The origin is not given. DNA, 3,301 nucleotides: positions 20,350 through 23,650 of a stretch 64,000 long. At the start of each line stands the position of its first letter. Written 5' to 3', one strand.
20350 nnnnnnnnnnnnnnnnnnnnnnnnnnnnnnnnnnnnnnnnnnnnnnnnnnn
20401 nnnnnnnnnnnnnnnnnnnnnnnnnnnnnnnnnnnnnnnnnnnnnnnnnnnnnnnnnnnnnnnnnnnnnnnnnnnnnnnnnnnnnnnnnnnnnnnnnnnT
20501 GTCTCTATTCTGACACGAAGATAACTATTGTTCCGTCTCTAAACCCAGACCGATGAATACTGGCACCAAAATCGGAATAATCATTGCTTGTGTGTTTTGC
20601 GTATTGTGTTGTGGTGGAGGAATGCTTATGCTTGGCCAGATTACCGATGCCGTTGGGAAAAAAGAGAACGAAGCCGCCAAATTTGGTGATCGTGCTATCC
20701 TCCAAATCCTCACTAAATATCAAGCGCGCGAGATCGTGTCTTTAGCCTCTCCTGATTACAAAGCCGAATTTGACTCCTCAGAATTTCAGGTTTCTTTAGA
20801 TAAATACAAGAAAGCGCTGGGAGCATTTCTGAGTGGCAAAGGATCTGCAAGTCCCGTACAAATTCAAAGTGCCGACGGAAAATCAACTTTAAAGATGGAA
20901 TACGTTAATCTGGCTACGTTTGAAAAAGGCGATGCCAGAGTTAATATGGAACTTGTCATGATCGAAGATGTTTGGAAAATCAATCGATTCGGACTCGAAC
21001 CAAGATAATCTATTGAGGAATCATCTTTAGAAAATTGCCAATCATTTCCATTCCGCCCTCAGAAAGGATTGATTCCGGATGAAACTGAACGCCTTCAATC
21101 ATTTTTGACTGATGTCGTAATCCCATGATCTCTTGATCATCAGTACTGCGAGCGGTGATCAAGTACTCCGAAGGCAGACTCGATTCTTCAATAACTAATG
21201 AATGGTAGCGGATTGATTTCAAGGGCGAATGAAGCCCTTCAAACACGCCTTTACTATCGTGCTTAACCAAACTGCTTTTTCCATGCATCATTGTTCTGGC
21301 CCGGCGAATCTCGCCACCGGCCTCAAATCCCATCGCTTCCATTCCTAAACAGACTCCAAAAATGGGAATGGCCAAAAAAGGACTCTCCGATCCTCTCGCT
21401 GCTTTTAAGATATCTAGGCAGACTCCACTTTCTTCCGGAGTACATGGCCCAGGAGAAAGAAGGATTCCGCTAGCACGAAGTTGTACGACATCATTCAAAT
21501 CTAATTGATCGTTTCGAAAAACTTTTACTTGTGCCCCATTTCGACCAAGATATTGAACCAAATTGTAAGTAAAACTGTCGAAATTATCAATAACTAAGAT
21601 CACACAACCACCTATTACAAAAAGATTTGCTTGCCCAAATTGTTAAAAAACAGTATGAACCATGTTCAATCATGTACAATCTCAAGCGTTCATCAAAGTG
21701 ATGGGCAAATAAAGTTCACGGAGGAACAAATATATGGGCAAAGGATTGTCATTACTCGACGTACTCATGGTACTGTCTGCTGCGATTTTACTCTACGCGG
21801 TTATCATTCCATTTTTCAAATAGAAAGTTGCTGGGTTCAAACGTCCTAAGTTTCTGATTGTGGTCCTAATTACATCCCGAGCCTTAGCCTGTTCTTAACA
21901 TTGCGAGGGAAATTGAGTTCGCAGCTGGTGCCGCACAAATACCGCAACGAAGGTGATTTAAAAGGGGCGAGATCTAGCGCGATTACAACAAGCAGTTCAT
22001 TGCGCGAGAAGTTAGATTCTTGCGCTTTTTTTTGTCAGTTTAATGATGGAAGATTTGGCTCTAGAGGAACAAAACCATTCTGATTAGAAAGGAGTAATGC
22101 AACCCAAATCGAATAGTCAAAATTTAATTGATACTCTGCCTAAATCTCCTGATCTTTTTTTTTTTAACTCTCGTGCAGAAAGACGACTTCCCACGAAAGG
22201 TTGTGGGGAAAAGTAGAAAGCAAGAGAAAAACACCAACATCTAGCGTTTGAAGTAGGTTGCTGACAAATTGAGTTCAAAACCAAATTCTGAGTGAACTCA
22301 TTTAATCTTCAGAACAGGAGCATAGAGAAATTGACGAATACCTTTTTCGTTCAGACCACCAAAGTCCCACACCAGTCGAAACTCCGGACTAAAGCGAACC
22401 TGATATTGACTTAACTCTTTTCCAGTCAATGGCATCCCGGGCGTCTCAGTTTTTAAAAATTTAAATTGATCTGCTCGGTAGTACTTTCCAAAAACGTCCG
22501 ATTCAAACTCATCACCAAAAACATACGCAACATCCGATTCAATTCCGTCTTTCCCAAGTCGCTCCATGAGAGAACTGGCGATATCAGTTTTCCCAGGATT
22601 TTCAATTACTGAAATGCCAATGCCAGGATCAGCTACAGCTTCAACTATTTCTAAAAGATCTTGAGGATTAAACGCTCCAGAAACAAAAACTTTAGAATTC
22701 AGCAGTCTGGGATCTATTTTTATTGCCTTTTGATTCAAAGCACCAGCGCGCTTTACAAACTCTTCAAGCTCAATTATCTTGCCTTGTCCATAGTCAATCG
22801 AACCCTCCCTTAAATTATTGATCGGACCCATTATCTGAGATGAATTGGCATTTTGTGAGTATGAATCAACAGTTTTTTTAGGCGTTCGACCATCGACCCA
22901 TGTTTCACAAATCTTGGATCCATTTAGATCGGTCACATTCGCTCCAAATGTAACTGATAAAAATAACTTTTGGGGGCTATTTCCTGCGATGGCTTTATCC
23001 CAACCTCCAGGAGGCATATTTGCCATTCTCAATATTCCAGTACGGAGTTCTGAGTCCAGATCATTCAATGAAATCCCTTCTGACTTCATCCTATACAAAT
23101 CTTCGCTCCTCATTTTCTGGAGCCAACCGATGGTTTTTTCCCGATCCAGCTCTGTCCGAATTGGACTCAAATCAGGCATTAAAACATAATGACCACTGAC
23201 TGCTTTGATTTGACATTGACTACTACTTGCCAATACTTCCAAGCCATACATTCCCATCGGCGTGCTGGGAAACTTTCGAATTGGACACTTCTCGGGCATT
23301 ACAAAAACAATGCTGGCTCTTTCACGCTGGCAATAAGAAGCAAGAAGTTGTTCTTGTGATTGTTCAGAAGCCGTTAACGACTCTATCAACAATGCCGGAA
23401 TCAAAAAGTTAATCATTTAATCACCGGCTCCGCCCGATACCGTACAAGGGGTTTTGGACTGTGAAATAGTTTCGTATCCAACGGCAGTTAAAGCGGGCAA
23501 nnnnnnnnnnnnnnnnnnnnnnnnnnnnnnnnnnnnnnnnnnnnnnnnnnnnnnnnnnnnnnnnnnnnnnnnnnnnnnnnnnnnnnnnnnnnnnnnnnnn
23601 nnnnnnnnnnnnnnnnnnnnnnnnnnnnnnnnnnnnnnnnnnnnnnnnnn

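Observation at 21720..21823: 29-aa microprotein that is nothing but a type IV prepilin leader and helix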

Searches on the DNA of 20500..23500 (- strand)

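Call 3: search_rna_families(source=window, start=20500, end=23500, threshold=evalue, max_evalue=1, show_alignments=3)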
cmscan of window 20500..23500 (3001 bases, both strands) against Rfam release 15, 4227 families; matches with E-value up to 1: 1.
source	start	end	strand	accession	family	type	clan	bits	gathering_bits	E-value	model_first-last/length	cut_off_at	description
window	21132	21180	+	RF01123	sR35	Gene; snRNA; snoRNA; CD-box;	-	16.6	60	0.6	1-57/57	no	Small nucleolar RNA sR35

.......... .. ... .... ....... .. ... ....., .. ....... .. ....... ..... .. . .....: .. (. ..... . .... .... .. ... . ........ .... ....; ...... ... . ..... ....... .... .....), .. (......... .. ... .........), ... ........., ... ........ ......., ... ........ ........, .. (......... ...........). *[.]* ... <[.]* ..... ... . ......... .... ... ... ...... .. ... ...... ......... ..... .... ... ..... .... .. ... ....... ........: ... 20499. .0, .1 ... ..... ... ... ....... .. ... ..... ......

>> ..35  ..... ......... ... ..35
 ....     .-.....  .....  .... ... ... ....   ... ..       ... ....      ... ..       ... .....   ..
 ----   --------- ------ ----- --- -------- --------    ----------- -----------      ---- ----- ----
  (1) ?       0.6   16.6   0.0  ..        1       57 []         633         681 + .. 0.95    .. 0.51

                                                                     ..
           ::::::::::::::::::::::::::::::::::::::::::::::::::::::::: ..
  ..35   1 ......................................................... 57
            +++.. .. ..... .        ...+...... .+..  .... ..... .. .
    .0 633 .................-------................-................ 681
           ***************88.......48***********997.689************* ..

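Call 33: search_rna_families(sources=[L163, L082, L167], threshold=evalue, max_evalue=5, show_alignments=2)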
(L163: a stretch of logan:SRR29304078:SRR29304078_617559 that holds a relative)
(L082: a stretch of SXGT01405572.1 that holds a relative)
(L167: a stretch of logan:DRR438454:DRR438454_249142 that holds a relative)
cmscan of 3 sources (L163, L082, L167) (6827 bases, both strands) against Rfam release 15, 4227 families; matches with E-value up to 5: 0.
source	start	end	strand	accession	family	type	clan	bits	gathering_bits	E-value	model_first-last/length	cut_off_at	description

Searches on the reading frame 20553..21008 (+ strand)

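Call 5: search_protein_families(library=pfam, proteins=[window:20553-21008:+], max_evalue=10)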
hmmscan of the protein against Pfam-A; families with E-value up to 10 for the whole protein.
window:20553-21008:+ (151 aa): 1 family
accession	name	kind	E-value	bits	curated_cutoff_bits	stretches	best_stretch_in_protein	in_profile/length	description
PF16875.11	Glyco_hydro_36N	-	0.15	12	27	1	68-125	25-83/253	Glycosyl hydrolase family 36 N-terminal domain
